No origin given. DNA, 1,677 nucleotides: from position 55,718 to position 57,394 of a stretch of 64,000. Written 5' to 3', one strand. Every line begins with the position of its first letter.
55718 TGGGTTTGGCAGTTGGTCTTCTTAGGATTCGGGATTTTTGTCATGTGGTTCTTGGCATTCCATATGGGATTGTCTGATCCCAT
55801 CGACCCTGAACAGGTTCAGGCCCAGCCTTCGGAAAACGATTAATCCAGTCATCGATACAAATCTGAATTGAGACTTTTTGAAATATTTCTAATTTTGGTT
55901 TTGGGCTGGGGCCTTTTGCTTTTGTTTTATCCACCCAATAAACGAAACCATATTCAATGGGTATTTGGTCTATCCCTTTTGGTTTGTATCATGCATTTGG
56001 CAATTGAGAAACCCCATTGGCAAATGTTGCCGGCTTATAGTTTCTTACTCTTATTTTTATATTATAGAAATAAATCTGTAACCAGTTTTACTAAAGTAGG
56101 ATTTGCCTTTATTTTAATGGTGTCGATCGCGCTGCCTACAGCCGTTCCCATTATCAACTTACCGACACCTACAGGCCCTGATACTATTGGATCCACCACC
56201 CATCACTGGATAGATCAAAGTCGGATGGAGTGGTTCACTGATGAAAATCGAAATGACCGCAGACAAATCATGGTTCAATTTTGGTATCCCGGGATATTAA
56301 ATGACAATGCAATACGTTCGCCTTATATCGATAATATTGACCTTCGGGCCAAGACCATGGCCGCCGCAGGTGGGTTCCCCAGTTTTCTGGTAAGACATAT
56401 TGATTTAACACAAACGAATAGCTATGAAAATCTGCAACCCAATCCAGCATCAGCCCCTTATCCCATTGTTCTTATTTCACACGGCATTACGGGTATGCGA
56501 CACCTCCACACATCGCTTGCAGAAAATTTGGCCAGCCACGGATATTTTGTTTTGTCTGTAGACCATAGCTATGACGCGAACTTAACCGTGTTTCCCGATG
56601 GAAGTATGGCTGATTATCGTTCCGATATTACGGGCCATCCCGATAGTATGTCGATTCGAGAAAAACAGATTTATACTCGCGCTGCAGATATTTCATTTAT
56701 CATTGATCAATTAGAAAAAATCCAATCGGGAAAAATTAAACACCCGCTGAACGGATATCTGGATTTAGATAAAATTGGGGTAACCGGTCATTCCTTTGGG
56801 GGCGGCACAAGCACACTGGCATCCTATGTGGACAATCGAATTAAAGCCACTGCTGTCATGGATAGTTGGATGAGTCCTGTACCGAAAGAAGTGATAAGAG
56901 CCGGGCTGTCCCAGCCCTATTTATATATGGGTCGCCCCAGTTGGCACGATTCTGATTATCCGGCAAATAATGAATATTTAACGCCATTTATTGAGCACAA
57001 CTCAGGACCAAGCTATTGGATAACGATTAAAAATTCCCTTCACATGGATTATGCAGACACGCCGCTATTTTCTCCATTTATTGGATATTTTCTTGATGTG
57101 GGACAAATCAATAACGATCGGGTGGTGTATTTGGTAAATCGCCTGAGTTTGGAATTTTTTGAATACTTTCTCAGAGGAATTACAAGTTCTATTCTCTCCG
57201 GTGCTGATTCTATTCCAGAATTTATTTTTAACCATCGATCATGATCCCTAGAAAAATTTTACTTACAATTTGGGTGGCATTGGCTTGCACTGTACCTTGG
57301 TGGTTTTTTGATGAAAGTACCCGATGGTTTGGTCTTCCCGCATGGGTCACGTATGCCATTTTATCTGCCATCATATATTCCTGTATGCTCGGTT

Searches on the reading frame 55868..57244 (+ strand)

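Call 86: search_protein_families(library=pfam, proteins=[window:55868-57244:+], max_evalue=0.000001)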
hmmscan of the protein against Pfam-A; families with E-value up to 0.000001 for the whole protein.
window:55868-57244:+ (458 aa): 3 families
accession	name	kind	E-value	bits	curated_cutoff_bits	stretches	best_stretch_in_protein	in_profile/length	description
PF03403.19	PAF-AH_p_II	-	6.8e-30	104.3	20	1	183-432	86-349/372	Platelet-activating factor acetylhydrolase, isoform II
PF00561.26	Abhydrolase_1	-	3.3e-08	33.9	25.8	0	199-234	1-36/245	alpha/beta hydrolase fold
PF12740.14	PETase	-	5.4e-07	29.7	28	0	270-335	98-159/263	PET hydrolase-like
